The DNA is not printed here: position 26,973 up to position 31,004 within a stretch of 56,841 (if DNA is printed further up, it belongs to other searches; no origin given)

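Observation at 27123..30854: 1243-aa exported multi-enzyme-like protein of unknown function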

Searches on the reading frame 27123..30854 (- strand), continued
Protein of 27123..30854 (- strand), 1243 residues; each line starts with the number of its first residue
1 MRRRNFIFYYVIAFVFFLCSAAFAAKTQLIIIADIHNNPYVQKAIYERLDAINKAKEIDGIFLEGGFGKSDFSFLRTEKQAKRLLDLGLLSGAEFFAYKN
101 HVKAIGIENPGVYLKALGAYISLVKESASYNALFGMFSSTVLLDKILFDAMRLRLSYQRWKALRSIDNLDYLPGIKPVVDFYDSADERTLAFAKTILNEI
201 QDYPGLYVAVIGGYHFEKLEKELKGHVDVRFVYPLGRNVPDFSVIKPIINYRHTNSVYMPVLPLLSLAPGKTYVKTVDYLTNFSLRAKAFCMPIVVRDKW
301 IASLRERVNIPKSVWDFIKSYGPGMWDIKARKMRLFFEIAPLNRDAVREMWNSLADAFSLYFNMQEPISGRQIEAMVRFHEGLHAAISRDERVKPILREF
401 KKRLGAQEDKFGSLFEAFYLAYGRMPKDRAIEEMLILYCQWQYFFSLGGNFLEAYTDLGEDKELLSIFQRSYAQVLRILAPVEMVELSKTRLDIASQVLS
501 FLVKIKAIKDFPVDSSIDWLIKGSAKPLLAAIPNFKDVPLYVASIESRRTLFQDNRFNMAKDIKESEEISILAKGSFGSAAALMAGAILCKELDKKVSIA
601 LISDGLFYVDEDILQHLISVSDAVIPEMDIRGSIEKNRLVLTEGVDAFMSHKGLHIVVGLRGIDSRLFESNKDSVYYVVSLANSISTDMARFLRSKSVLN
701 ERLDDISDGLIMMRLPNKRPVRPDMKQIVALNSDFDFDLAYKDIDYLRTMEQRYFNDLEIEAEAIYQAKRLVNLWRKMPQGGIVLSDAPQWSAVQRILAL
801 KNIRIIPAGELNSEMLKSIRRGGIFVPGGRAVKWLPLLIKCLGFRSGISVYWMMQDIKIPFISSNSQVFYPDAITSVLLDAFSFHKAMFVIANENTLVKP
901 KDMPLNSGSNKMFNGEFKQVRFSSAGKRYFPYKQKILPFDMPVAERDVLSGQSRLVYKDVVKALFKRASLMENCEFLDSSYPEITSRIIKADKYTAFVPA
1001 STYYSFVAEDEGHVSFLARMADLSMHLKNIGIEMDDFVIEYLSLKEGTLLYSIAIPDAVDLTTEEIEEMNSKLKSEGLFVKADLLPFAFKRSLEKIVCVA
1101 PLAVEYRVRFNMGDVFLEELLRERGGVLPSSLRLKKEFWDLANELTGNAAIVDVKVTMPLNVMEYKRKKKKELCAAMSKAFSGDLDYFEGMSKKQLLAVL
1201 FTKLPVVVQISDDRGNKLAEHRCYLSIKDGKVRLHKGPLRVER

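Call 55: find_encoding_contigs(protein=P0003, flank=8000, max_places=3)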
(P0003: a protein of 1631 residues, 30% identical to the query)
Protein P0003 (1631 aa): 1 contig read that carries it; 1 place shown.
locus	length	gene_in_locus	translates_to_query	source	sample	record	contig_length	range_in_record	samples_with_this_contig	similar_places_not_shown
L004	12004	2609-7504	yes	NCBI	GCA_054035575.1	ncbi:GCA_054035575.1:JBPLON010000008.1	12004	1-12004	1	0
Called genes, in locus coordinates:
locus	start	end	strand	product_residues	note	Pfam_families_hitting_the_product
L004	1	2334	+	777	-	?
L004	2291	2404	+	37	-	-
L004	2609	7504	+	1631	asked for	PF01739:CheR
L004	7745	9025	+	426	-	PF03446:NAD_binding_2, PF03721:UDPG_MGDP_dh_N, PF00984:UDPG_MGDP_dh, PF03720:UDPG_MGDP_dh_C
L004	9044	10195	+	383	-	PF00155:Aminotran_1_2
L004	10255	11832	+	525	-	PF09820:AAA-ATPase_like, PF08011:PDDEXK_9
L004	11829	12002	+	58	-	?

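Call 59: predict_structure(alignment_id=A2)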
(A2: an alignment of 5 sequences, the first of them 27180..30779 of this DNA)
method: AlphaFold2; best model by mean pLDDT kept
length: 1200 residues; sequences in the alignment: 5
mean_pLDDT: 49.6   pTM: 0.30
mean pLDDT of the five models: 49.6, 48.6, 46.9, 44.2, 43.8
residues with pLDDT >= 90: 0; 70-90: 237; 50-70: 307; < 50: 656
segments of 3 or more residues with pLDDT < 50: 41-44, 102-119, 211-264, 392-400, 455-481, 498-515, 517-533, 549-551, 577-587, 596-710, 730-733, 760-766, 783-822, 830-848, 869-1033, 1050-1056, 1073-1185, 1189-1200
pLDDT, mean of each block of 10 residues (from residue 1): 76 64 86 79 52 67 70 81 59 58 46 42 57 69 60 72 78 78 73 74 73 29 26 35 43 36 51 76 75 70 56 68 84 77 76 69 67 82 63 46 69 79 67 61 84 45 27 33 57 54 32 43 28 58 56 57 68 50 46 47 35 26 30 32 32 35 39 37 34 25 32 66 64 58 66 50 52 58 40 34 33 44 50 33 34 70 65 30 25 22 24 27 27 34 27 28 26 24 27 39 37 30 27 66 65 49 58 42 28 34 32 40 41 36 37 36 35 37 50 40
secondary structure, 60 per line:
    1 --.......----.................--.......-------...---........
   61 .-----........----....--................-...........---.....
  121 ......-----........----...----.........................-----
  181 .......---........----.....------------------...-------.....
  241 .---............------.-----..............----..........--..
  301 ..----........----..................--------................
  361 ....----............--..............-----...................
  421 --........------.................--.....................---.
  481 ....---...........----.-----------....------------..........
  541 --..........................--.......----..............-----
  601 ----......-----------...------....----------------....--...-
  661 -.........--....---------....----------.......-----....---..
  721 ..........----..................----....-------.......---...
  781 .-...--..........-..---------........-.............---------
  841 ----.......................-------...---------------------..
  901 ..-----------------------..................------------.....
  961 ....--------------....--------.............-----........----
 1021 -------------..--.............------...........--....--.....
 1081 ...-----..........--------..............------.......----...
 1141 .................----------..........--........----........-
elements in order (helices of 4 or more, strands of 3 or more residues): E3-9 H14-30 E33-39 H53-61 H67-74 E79-82 H85-100 H102-112 H116-126 H132-139 H151-175 E181-187 H191-198 E203-207 H236-241 H245-256 H269-282 H287-296 E299-302 E307-310 H311-314 H319-336 H345-364 H369-380 H383-396 H402-420 H423-430 H437-453 H456-476 H480-484 H488-498 E515-518 H531-540 E543-549 H550-568 E571-577 E582-585 H586-595 H605-610 E631-634 E651-654 H662-670 H673-676 E686-689 H700-706 H712-715 H719-730 H735-752 E757-760 H768-774 E778-781 H788-797 H810-817 H819-831 H845-867 H899-902 H926-943 H956-964 H979-982 H991-1003 H1009-1016 H1038-1050 H1057-1063 E1064-1067 E1070-1073 H1076-1083 H1089-1098 H1107-1120 E1127-1133 H1138-1157 H1168-1177 E1180-1187 E1192-1199

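Call 62: fold_search(model_id=the predicted structure, library=pdb)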
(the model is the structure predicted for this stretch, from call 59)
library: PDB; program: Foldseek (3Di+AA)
matches with E <= 10: 264; with E <= 0.001: 0
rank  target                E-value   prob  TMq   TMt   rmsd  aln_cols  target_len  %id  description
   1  3u4q_B                6.9e-02  0.15  0.09  0.10  30.8       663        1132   11  Structure of AddAB-DNA complex at 2.8 angstroms (released 2012-03-21)
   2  9o1h_B                7.2e-02  0.15  0.07  0.13  20.8       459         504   11  Pseudomonas aeruginosa ATPase State3 (released 2025-12-10)
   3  2rad_A                1.1e-01  0.77  0.09  0.23  14.4       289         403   11  Crystal structure of the succinoglycan biosynthesis protein. Northeast structural Genomics Consortium target BcR135 (released 2007-10-02)
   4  3nd1_B                1.4e-01  0.93  0.08  0.31   7.6       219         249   14  Crystal structure of Precorrin-6A synthase from Rhodobacter capsulatus (released 2011-06-08)
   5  4cej_B                1.5e-01  0.10  0.09  0.09  30.8       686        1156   11  Crystal structure of AddAB-DNA-ADPNP complex at 3 Angstrom resolution (released 2014-03-12)
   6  8yqy_J                1.9e-01  0.03  0.06  0.06  52.8      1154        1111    9  ASFV RNA polymerase-M1249L complex complete (released 2024-11-06)
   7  3b55                  2.2e-01  0.63  0.09  0.22  11.8       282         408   14  Crystal structure of the Q81BN2_BACCR protein from Bacillus cereus. NESG target BcR135 (released 2007-11-06)
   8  8b6h_DQ               2.3e-01  0.44  0.10  0.26  26.2       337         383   12  Cryo-EM structure of cytochrome c oxidase dimer (complex IV) from respiratory supercomplex of Tetrahymena thermophila (released 2023-03-29)
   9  7p2y_A                3.1e-01  0.09  0.07  0.13  21.5       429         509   11  F1Fo-ATP synthase from Acinetobacter baumannii (state 1) (released 2022-02-02)
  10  3nd1_A                3.6e-01  0.77  0.08  0.30   7.5       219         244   15  Crystal structure of Precorrin-6A synthase from Rhodobacter capsulatus (released 2011-06-08)
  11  2qe7_D                4.2e-01  0.09  0.07  0.15  19.8       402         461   10  Crystal structure of the f1-atpase from the thermoalkaliphilic bacterium bacillus sp. ta2.a1 (released 2007-08-21)
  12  1a5t                  4.9e-01  0.08  0.05  0.13  17.3       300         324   11  CRYSTAL STRUCTURE OF THE DELTA PRIME SUBUNIT OF THE CLAMP-LOADER COMPLEX OF ESCHERICHIA COLI DNA POLYMERASE III (released 1998-05-27)
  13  5fl7_E                5.4e-01  0.12  0.08  0.17  19.3       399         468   12  Structure of the F1c10 complex from Yarrowia lipolytica ATP synthase (released 2016-06-29)
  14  5dn6_B                5.6e-01  0.08  0.08  0.14  19.3       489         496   12  ATP synthase from Paracoccus denitrificans (released 2015-10-28)
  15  4xd7_D                6.2e-01  0.08  0.07  0.14  20.1       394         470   10  Structure of thermophilic F1-ATPase inhibited by epsilon subunit (released 2015-08-26)
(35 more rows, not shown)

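Call 71: list_cluster_members(proteins=[P0014, P0023, P0026, P0034, P0036, P0037, P0039, P0040, P0019, P0018])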
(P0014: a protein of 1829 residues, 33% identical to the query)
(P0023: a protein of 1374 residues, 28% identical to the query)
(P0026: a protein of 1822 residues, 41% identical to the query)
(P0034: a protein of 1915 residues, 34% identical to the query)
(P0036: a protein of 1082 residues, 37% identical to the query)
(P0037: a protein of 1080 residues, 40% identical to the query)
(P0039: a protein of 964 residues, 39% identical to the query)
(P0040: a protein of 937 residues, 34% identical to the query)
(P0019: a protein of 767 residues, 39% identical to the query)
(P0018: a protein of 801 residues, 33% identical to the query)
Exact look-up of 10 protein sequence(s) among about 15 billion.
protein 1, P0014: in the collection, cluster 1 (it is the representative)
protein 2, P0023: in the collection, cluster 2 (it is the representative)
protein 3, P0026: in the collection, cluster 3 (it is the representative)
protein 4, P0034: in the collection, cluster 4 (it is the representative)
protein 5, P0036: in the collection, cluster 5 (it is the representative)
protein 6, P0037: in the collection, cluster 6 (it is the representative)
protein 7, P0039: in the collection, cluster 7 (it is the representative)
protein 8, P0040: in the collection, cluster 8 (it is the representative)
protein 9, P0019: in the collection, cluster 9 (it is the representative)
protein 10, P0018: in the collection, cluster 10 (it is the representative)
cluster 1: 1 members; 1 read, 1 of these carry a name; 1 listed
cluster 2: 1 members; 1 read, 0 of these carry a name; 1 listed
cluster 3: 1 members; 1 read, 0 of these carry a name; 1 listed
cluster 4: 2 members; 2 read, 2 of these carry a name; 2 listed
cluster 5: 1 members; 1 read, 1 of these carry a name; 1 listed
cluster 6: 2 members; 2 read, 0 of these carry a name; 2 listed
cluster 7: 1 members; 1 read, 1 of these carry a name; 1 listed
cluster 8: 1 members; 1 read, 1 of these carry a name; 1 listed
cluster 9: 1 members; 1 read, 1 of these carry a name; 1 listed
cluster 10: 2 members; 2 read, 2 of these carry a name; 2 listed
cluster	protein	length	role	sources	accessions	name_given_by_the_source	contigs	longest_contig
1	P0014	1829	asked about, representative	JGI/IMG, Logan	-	hypothetical protein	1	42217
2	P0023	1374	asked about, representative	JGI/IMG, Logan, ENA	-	-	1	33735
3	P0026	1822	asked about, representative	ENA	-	-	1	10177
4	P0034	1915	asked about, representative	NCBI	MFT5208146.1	MAG: hypothetical protein ACI9CF_001915, partial [Candidatus Omnitrophota bacterium]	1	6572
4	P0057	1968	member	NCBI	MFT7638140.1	MAG: hypothetical protein ACI9Y8_001931, partial [Candidatus Omnitrophota bacterium]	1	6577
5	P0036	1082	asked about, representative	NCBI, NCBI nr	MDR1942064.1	MAG: hypothetical protein LBQ47_07035, partial [Endomicrobium sp.] | hypothetical protein [Endomicrobium sp.]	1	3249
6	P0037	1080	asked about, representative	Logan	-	-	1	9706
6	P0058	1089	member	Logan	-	-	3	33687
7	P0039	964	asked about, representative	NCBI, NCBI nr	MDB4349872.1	hypothetical protein OAA99_02845, partial [Omnitrophica bacterium] | hypothetical protein [Candidatus Omnitrophota bacterium]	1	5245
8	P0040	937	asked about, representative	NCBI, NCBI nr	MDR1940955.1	MAG: hypothetical protein LBQ47_01335, partial [Endomicrobium sp.] | hypothetical protein [Endomicrobium sp.]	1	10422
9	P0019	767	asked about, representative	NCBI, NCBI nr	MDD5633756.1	MAG: hypothetical protein PHW46_00575, partial [Candidatus Omnitrophica bacterium] | hypothetical protein [Candidatus Omnitrophota bacterium]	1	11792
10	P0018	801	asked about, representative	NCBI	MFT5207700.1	MAG: hypothetical protein ACI9CF_001457, partial [Candidatus Omnitrophota bacterium]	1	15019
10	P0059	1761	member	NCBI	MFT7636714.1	MAG: hypothetical protein ACI9Y8_000472, partial [Candidatus Omnitrophota bacterium]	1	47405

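Call 87: find_related_loci(query=A4, collection=metagenome_contigs, flank=10000)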
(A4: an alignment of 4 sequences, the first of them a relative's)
Query A4 (1243 aa) in metagenome_contigs; peptide patterns used: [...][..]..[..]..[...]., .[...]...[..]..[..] (x = any residue, [..] = any of these).
427 stretches matched a pattern; 1 encode a relative of the query (tblastn E <= 1e-3); 1 distinct loci.
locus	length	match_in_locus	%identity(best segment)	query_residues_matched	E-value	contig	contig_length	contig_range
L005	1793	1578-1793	60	24-96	2e-23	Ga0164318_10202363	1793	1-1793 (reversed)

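Call 93: find_encoding_contigs(protein=P0022, flank=6000, max_places=2)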
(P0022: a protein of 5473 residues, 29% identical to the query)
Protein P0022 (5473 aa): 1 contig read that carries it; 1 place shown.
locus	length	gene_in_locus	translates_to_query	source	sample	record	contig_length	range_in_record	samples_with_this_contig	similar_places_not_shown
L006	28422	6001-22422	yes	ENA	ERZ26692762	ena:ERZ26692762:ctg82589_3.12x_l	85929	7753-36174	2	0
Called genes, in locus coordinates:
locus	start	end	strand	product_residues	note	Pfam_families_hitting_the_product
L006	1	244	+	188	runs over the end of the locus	PF02283:CobU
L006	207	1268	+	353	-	PF02277:DBI_PRT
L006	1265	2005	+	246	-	PF02654:CobS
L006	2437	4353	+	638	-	PF13567:DUF4131, PF03772:Competence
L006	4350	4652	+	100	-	PF04480:DUF559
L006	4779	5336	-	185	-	PF12844:HTH_19, PF13560:HTH_31, PF01381:HTH_3, PF13443:HTH_26 (weak), PF07883:Cupin_2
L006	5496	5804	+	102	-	PF14520:HHH_5 (faint), PF14579:HHH_6 (weak), PF12826:HHH_2 (faint), PF12836:HHH_3, PF00633:HHH, PF03934:T2SSK (weak)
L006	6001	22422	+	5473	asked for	PF02518:HATPase_c, PF13589:HATPase_c_3 (faint), PF05175:MTS, PF08241:Methyltransf_11 (faint), PF13649:Methyltransf_25 (weak), PF13847:Methyltransf_31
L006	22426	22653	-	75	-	-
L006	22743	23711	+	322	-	PF02091:tRNA-synt_2e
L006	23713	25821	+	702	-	PF02092:tRNA_synt_2f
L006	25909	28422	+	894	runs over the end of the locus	PF01326:PPDK_N, PF00391:PEP-utilizers, PF02896:PEP-utilizers_C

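Call 94: search_protein_families(library=pfam, proteins=[P0033, P0023, P0031, P0017], max_evalue=0.001)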
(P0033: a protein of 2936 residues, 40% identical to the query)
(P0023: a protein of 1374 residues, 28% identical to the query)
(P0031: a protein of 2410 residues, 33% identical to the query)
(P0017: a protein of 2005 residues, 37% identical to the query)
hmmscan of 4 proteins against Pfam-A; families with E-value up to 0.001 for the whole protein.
P0033 (2936 aa): 2 families
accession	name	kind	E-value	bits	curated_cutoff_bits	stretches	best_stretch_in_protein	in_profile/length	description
PF00069.31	Pkinase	-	3.4e-10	40.2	31.7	1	804-945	5-150/263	Protein kinase domain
PF07714.23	PK_Tyr_Ser-Thr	-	3.6e-05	23.6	23.1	1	822-943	31-152/258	Protein tyrosine and serine/threonine kinase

P0023 (1374 aa): 1 family
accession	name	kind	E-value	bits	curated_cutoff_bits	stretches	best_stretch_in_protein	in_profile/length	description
PF00149.33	Metallophos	-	8.2e-09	36.6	21.5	1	563-787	3-159/191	Calcineurin-like phosphoesterase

P0031 (2410 aa): 0 families

P0017 (2005 aa): 0 families
